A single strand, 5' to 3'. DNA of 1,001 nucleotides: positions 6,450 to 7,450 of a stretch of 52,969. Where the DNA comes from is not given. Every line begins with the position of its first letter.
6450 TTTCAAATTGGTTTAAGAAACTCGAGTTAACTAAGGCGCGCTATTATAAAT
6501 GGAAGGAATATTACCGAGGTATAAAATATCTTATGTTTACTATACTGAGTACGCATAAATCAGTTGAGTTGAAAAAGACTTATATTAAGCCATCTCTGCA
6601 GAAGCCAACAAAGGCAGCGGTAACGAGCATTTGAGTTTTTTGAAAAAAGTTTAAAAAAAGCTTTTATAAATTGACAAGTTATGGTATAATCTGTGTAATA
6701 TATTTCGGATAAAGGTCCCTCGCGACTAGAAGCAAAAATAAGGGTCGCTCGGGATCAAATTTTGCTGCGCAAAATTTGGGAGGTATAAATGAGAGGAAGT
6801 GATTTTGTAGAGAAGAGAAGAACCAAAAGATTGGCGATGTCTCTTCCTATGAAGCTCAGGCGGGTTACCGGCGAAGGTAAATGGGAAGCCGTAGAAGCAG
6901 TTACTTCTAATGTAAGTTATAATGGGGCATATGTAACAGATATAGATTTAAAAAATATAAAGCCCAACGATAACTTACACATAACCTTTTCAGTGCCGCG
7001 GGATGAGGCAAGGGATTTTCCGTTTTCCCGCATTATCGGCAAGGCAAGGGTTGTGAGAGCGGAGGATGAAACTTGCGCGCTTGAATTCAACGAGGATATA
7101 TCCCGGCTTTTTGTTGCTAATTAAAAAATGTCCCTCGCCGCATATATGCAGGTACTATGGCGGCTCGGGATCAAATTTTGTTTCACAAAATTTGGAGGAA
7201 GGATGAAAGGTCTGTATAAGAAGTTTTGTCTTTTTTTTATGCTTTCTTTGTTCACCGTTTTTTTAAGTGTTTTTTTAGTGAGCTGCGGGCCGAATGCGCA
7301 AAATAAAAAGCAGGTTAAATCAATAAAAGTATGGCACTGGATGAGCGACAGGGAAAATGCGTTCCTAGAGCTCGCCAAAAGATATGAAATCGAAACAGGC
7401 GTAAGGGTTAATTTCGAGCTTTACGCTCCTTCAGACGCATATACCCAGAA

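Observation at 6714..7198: Conserved two-hairpin element sits directly 5' of Shine-Dalgarno sequences of unrelated genes (5 copies, with compensatory changes)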

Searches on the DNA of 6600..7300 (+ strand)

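Call 14: search_rna_families(source=window, start=6600, end=7300, threshold=evalue, max_evalue=10, show_alignments=3)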
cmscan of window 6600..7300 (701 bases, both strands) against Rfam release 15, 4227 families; matches with E-value up to 10: 4.
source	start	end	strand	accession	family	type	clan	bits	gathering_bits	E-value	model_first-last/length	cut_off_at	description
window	7130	7194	-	RF01998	group-II-D1D4-1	Intron;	CL00102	21.1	35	0.18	1-84/84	no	Group II catalytic intron D1-D4-1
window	7184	7252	+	RF03967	mir-1270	Gene; miRNA;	-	21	90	0.098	1-83/83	no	mir-1270 microRNA precursor family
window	6719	6747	+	RF01100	PK-BYV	Cis-reg;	-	20.6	50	0.078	1-40/40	no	3'-terminal pseudoknot in BYV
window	7195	7237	+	RF00026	U6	Gene; snRNA; splicing;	CL00009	15.3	44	0.52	1-105/105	no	U6 spliceosomal RNA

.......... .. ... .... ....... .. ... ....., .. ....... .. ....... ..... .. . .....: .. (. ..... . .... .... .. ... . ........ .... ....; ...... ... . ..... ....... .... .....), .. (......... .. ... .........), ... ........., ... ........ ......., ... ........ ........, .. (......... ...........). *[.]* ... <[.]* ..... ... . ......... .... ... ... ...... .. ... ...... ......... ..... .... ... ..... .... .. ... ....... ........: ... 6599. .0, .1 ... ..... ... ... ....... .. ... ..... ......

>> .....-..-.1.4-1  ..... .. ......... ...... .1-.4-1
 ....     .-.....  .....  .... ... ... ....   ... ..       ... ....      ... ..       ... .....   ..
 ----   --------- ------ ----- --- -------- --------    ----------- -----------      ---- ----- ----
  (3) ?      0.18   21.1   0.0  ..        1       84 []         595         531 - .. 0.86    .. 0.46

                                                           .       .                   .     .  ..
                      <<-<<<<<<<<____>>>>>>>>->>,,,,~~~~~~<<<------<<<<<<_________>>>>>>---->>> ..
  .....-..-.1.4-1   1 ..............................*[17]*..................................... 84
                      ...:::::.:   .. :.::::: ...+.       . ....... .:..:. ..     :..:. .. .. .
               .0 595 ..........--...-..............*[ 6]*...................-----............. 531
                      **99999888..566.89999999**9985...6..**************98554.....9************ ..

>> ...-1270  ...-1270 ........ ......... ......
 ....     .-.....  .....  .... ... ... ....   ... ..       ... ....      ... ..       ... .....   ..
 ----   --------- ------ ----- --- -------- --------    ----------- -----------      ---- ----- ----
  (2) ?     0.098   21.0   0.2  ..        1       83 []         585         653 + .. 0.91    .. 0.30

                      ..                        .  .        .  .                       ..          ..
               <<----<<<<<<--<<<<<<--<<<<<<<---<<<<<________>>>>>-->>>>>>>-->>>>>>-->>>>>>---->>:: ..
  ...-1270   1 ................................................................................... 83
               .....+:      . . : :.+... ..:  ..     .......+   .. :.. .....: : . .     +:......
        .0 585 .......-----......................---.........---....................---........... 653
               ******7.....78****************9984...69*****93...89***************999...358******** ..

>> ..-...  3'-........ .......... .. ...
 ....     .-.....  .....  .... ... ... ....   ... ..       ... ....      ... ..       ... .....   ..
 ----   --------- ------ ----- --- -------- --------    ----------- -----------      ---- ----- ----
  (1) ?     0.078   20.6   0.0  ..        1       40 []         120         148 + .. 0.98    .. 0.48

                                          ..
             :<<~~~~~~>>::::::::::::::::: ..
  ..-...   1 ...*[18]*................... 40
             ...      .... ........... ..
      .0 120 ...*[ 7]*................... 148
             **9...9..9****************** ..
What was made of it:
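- On Any Rfam 15 family: At E <= 10 on 6600-7300 only noise appears: group-II-D1D4-1 at 21 bits against a threshold of 35 on the minus strand, plus a miRNA, PK-BYV and U6 (call 14).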

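Call 20: build_rna_model(alignment_id=A2, structure=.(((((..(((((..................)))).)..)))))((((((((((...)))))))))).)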
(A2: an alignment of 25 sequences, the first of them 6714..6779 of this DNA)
Model R1 built from alignment A2 (25 sequences, 68 columns); structure: as given.
model positions 65; base pairs 20; branch points 1; effective number of sequences 3.31; information 0.862 bits per position. Calibrated on 0.2 Mb of random sequence (short: E-values are rough).
structure used (alignment columns):
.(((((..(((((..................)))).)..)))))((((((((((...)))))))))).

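Call 22: search_with_rna_model(model_id=R1, sources=[window, L001, L002, L003, L004, L005, L006, L007, L008, L009, L010, L011, L012, L013, L014, L015, L016, L017, L018, L019, L020, L021, L022, L023, L024, L025, L026, L027, L028, L029, L030, L031, L032, L033, L034, L035, L036, L037, L038, L039, L040, L041, L042, L043, L044, L045, L046, L047, L048, L049, L050, L051, L052, L053, L054, L055, L056, L057, L058, L059, L060, L061, L062, L063, L064, L065, L066, L067, L068, L069, L070, L071, L072, L073, L074, L075, L076, L077, L078, L079, L080, L081, L082, L083, L084, L085, L086, L087, L088, L089, L090, L091, L092, L093, L094, L095, L096, L097, L098, L099], max_evalue=1, make_alignment=true)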
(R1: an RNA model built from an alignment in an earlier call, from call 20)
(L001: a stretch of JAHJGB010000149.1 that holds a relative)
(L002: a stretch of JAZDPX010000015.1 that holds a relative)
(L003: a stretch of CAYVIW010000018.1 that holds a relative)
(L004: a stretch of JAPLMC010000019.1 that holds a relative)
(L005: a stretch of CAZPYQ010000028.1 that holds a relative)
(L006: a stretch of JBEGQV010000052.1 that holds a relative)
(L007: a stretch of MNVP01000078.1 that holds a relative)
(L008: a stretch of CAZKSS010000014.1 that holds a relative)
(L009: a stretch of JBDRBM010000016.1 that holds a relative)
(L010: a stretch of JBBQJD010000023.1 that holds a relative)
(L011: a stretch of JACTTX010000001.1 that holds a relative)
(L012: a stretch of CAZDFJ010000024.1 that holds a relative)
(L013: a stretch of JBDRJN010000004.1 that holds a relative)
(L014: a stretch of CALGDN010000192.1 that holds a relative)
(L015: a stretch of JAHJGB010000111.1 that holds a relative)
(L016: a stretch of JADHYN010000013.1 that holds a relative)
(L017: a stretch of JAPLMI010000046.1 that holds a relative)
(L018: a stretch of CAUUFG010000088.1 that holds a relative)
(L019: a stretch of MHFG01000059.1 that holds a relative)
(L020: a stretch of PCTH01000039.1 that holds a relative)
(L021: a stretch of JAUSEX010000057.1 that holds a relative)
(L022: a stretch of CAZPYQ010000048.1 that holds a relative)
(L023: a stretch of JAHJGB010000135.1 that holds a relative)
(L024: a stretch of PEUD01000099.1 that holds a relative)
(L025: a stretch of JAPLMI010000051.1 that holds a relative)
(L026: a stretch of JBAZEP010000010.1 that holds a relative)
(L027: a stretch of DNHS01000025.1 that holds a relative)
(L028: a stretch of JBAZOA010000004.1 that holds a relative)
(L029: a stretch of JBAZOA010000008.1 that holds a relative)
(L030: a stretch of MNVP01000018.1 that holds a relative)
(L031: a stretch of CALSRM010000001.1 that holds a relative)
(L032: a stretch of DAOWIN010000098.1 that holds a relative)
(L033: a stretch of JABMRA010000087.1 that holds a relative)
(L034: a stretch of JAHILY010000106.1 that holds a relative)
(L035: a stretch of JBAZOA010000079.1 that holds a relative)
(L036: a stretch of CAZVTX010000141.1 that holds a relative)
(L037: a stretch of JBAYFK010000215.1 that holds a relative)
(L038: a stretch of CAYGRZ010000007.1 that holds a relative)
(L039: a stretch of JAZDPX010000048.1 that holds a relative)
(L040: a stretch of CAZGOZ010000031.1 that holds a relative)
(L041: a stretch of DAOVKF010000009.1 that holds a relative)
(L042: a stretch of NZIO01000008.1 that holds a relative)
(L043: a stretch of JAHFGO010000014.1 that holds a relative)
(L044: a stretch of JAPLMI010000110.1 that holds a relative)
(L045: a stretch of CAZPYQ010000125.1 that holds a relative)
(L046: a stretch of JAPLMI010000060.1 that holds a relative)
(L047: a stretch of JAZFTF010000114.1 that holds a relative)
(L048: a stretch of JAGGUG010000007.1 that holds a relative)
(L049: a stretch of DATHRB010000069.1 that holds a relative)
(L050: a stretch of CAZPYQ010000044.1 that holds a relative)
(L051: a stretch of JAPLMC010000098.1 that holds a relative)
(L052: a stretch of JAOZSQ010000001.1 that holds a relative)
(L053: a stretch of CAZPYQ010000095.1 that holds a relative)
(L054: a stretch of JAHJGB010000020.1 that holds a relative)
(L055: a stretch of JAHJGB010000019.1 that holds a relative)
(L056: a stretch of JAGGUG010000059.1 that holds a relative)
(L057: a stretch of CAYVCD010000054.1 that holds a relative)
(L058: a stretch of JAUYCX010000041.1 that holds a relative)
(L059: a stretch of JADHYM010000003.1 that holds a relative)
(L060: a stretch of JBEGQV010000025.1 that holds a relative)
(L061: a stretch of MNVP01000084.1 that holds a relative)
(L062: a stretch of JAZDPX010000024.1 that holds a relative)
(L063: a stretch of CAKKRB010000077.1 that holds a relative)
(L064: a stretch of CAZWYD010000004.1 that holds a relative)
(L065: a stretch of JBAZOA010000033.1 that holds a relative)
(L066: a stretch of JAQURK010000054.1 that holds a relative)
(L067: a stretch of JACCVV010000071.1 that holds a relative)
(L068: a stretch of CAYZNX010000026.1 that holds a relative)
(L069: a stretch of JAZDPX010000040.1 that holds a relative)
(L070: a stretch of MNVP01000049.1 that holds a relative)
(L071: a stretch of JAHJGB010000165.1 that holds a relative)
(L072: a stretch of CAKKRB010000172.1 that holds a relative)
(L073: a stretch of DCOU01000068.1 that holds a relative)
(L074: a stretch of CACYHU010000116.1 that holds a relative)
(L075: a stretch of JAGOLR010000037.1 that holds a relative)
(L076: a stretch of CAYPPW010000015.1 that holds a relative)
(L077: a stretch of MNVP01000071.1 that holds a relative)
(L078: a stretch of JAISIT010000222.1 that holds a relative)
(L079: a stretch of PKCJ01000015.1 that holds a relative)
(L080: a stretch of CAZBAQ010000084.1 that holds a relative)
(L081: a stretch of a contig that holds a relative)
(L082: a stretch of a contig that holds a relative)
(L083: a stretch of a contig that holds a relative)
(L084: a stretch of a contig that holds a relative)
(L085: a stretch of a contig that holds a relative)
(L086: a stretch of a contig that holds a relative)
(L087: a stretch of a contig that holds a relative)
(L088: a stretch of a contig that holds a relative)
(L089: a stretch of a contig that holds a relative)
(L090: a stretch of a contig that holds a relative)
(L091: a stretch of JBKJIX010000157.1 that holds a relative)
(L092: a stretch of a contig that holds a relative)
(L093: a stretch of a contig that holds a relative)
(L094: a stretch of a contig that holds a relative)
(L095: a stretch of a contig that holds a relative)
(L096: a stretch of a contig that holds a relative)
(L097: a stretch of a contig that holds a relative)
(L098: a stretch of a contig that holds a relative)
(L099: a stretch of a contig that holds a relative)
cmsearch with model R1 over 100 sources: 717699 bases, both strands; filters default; matches with E-value up to 1: 201.
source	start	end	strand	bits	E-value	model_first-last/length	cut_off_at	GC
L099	240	304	+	84.4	3.1e-18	1-65/65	no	0.45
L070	1999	2063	+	83.3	6e-18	1-65/65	no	0.43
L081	742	808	-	83.1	6.8e-18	1-65/65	no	0.49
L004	2753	2819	+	81.9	1.3e-17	1-65/65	no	0.45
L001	78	142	-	81.3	1.9e-17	1-65/65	no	0.45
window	7129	7195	+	79.9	4.3e-17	1-65/65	no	0.46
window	6714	6779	+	79.8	4.6e-17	1-65/65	no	0.48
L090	1377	1443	-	78.1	1.2e-16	1-65/65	no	0.39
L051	5946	6010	+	78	1.3e-16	1-65/65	no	0.42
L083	264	331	-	77.1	2.2e-16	1-65/65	no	0.5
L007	7011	7077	-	75.6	5.2e-16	1-65/65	no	0.42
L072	599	655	-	75.5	5.5e-16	1-65/65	no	0.49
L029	1165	1232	-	75.1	6.9e-16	1-65/65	no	0.49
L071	3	59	+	74.8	8.3e-16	1-65/65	no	0.46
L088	18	74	+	74.5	1e-15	1-65/65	no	0.47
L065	2813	2880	-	74.1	1.2e-15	1-65/65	no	0.44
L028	6570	6637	-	74.1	1.2e-15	1-65/65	no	0.51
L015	2921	2987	+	73.1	2.2e-15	1-65/65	no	0.48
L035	3236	3303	+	73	2.4e-15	1-65/65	no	0.44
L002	201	257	+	72.8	2.7e-15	1-65/65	no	0.49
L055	4680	4746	-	72.3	3.5e-15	1-65/65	no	0.43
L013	6922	6984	-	71.8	4.7e-15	1-65/65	no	0.51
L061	3339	3405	+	70.3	1.1e-14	1-65/65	no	0.51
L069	157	221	-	69.9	1.5e-14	1-65/65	no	0.49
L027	611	676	-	68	4.1e-14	1-65/65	no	0.39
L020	26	88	+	67.9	4.4e-14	1-65/65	no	0.52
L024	3852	3914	-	67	7.7e-14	1-65/65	no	0.52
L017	275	336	-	66.6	9.8e-14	1-65/65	no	0.52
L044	1430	1491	-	66.5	1e-13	1-65/65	no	0.47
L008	1861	1922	-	63.6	5.4e-13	1-65/65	no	0.44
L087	2262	2323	+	63.3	6.5e-13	1-65/65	no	0.44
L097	468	542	+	62.8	8.8e-13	1-65/65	no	0.43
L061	2420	2484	+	62.2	1.2e-12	1-65/65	no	0.45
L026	63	142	+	61.8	1.5e-12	1-65/65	no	0.44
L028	6046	6111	-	60.9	2.5e-12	1-65/65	no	0.56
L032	2549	2602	-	60.7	3e-12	1-65/65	no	0.48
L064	200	262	+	59.4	6.3e-12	1-65/65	no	0.44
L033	3076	3158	+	58.4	1.1e-11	1-65/65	no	0.4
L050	1318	1393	+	58.2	1.3e-11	1-65/65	no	0.47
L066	697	756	-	56.6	3.2e-11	1-65/65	no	0.43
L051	3583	3647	+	55.8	4.9e-11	1-65/65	no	0.4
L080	4418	4481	+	55.3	6.8e-11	1-65/65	no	0.47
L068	5480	5552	+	54.8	9.1e-11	1-65/65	no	0.55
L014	5427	5507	-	54.7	9.5e-11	1-65/65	no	0.43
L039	429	540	-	54.2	1.3e-10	1-65/65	no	0.53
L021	1149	1210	-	53.9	1.5e-10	1-65/65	no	0.44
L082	4153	4234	+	53.7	1.6e-10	1-65/65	no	0.55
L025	2504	2555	-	53.1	2.4e-10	1-65/65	no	0.52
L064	4390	4469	+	53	2.6e-10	1-65/65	no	0.49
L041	6757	6819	-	52.7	3.1e-10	1-65/65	no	0.49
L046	2030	2089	-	51.8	5.1e-10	1-65/65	no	0.48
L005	3218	3299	+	51.3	6.7e-10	1-65/65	no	0.51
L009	6616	6695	+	51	8.3e-10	1-65/65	no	0.45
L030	1582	1641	+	50.9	8.7e-10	1-65/65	no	0.52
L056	3489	3548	-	50.7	9.9e-10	1-65/65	no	0.37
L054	411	490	-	50.6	1e-09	1-65/65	no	0.5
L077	6551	6630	-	50.5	1.1e-09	1-65/65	no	0.46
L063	1570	1649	+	49.8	1.7e-09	1-65/65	no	0.44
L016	4596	4675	+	49.7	1.7e-09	1-65/65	no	0.39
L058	4435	4494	-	49.3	2.2e-09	1-65/65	no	0.47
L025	1773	1853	-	48.6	3.3e-09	1-65/65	no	0.46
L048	4705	4805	-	48.4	3.6e-09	1-65/65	no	0.44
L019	4673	4752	+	47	8.1e-09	1-65/65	no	0.38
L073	3149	3199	+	45.8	1.6e-08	1-65/65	no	0.51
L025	1289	1367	+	45.7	1.7e-08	1-65/65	no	0.48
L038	4153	4231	-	45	2.6e-08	1-65/65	no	0.49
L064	96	175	-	44.7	3.1e-08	1-65/65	no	0.49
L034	1407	1479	-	44.7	3.1e-08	1-65/65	no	0.4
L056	3559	3619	+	44.4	3.6e-08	1-65/65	no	0.41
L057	3067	3146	-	44.4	3.7e-08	1-65/65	no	0.45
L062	1433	1510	-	44.1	4.4e-08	1-65/65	no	0.51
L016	2575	2654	+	43.2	7.3e-08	1-65/65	no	0.45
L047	4053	4134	+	42.8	9.6e-08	1-65/65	no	0.48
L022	2950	3029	-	42.6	1.1e-07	1-65/65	no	0.54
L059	7863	7941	-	42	1.5e-07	1-65/65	no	0.38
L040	5845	5896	+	41.1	2.5e-07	1-65/65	no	0.42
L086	2971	3016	+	41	2.7e-07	1-65/65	no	0.43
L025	1199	1259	-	40.3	4.1e-07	1-65/65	no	0.51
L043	326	405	+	40.2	4.2e-07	1-65/65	no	0.47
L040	5970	6004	-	38.7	1e-06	31-65/65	5'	0.43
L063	1498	1569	+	38.1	1.4e-06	1-65/65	no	0.53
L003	1296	1358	+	37.9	1.6e-06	1-65/65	no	0.49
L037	2839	2871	-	37.9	1.6e-06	32-65/65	5'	0.36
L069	180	244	+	37.5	2e-06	1-65/65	no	0.48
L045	192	271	-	37.5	2e-06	1-65/65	no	0.52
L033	3001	3060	-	36.7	3.2e-06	1-65/65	no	0.57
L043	477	540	-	36.6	3.5e-06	1-65/65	no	0.52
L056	3446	3511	+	36.4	3.7e-06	1-65/65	no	0.44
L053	2764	2846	+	36.3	4e-06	1-65/65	no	0.47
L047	3881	3962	+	36.2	4.2e-06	1-65/65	no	0.44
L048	5021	5095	+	35.8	5.5e-06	1-65/65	no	0.33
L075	7100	7179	+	35.5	6.3e-06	1-65/65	no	0.41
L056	3690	3737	-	35.1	8e-06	1-65/65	no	0.42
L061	1300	1351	-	33.2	2.5e-05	1-65/65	no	0.42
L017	399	460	-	32.9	2.9e-05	1-65/65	no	0.48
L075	6986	7079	-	31.2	7.9e-05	1-65/65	no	0.32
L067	3811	3859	+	30.6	0.00011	1-65/65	no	0.37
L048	4958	5017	-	30.5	0.00012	1-65/65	no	0.57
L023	2806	2872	-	30.2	0.00014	1-65/65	no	0.43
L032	2550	2572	+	30.1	0.00015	42-64/65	no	0.3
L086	2993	3015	-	30.1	0.00015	42-64/65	no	0.3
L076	4772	4811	-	30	0.00015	1-65/65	no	0.28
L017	337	398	-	29.9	0.00016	1-65/65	no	0.5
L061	1366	1415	+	29.7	0.00019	1-65/65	no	0.46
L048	4809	4874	+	29.3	0.00023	1-65/65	no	0.36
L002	1790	1837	+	29.2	0.00025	1-65/65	no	0.48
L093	1213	1251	+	28.6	0.00036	1-65/65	no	0.26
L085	1686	1724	-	28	0.0005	26-65/65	5'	0.44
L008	2766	2841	+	27.8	0.00057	1-65/65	no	0.41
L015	2964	2986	-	27.6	0.00064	42-64/65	no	0.26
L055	4681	4703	+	27.2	0.00079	42-64/65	no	0.22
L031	4017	4070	+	26.6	0.0011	1-65/65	no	0.35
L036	5276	5312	+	26.5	0.0012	1-65/65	no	0.16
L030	6823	6900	+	25.9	0.0017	1-65/65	no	0.45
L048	4744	4782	+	25.8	0.0018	1-65/65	no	0.33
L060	474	531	-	25.7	0.0019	1-65/65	no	0.47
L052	7378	7413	-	25.7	0.0019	1-65/65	no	0.28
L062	1461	1503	+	25.7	0.0019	1-65/65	no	0.56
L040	5948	5994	+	25.1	0.0027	1-65/65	no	0.43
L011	1588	1627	+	24.7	0.0033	1-65/65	no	0.47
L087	2200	2247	+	24.7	0.0034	1-65/65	no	0.46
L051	2465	2502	+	24.5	0.0038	3-40/65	no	0.5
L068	5529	5581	-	23.9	0.0054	1-65/65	no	0.55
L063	1547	1567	-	23.8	0.0058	43-63/65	no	0.14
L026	70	112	-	23.7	0.0059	1-65/65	no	0.51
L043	2686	2732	+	23.6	0.0065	1-65/65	no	0.55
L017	269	299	+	23.2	0.008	1-65/65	no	0.45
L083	231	288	+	23.1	0.0083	1-65/65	no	0.38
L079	7398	7458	+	22.9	0.0097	1-65/65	no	0.44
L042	3125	3158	-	22.8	0.01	1-65/65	no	0.24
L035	3279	3336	-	22.8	0.01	1-65/65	no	0.38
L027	612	634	+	22.7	0.011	42-64/65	no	0.17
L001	79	101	+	22.7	0.011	42-64/65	no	0.3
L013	6923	6945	+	22.7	0.011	42-64/65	no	0.3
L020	65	87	-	22.7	0.011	42-64/65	no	0.3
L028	6571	6593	+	22.7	0.011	42-64/65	no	0.3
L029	1166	1188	+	22.7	0.011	42-64/65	no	0.3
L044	1431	1453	+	22.7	0.011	42-64/65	no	0.3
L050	1370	1392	-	22.7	0.011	42-64/65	no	0.3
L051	5987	6009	-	22.7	0.011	42-64/65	no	0.3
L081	743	765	+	22.7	0.011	42-64/65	no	0.3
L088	51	73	-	22.7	0.011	42-64/65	no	0.3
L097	519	541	-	22.7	0.011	42-64/65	no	0.3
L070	2039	2084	-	22.6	0.012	1-65/65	no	0.3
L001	205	244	+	22.2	0.014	1-65/65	no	0.5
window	7172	7194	-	22.1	0.015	42-64/65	no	0.22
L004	2796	2818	-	22.1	0.015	42-64/65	no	0.22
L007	7012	7034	+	22.1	0.015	42-64/65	no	0.22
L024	3853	3875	+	22.1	0.015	42-64/65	no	0.22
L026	119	141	-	22.1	0.015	42-64/65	no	0.22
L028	6047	6069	+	22.1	0.015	42-64/65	no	0.22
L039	430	452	+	22.1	0.015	42-64/65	no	0.22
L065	2814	2836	+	22.1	0.015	42-64/65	no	0.22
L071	36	58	-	22.1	0.015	42-64/65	no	0.22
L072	600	622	+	22.1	0.015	42-64/65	no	0.22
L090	1378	1400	+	22.1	0.015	42-64/65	no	0.22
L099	281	303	-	22.1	0.015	42-64/65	no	0.22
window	6756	6778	-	22.1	0.015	42-64/65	no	0.35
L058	4142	4178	-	21.9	0.017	1-65/65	no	0.46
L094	7905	7962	+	21.7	0.02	1-65/65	no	0.31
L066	3815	3892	+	20.8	0.033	1-65/65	no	0.53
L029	7546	7589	+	20.7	0.033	1-65/65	no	0.66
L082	4211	4233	-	20.7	0.033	42-64/65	no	0.39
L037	2817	2862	+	20.5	0.039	1-65/65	no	0.43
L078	1797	1840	+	19.7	0.061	1-65/65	no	0.23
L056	3072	3111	+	19.5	0.068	1-65/65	no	0.43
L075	7157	7195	-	19.3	0.075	1-65/65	no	0.46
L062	431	466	+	19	0.089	1-65/65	no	0.67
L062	2470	2505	+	19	0.089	1-65/65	no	0.67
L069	2429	2464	-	19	0.089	1-65/65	no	0.67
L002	234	256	-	18.9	0.098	42-64/65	no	0.26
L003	1334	1357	-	18.7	0.11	42-64/65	no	0.33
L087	2300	2322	-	18.4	0.13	42-64/65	no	0.26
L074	2152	2231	-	18.1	0.16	1-65/65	no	0.39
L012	5508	5579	+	17.9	0.17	1-65/65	no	0.4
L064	237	268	-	17.9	0.17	1-65/65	no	0.44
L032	2606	2655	-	17.8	0.19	1-65/65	no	0.42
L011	1606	1668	-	17.6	0.2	1-65/65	no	0.54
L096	7753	7790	-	17.6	0.21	1-65/65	no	0.34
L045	194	212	+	17.5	0.21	44-62/65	no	0.26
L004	2620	2669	+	17.4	0.22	1-65/65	no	0.34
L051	3623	3676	-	17.4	0.24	1-65/65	no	0.26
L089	2891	2938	-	17.3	0.24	1-65/65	no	0.33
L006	2162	2214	+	17.1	0.28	1-65/65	no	0.28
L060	444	499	+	16.6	0.37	1-65/65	no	0.3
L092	180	226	-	16.2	0.47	1-65/65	no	0.26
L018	3083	3130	-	16.1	0.49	1-65/65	no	0.21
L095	4791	4852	-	16.1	0.5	1-65/65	no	0.26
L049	7429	7508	-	16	0.52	1-65/65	no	0.5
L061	3381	3432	-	16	0.53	1-65/65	no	0.33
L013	2322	2368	+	15.9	0.55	1-65/65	no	0.32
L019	4730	4780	-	15.6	0.66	1-65/65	no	0.43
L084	2831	2873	+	15.4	0.73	1-65/65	no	0.33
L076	4773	4792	+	15.2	0.83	42-64/65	no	0.2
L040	5874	5894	-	15.1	0.86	43-63/65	no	0.19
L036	5291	5311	-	15.1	0.87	42-64/65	no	0.1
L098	5601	5633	+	14.9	0.99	1-65/65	no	0.45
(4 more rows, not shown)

Alignment A3: 150 matches aligned to the model, 149 columns, each read 5' to 3' on its own strand. Consensus structure (alignment columns), stored with it:
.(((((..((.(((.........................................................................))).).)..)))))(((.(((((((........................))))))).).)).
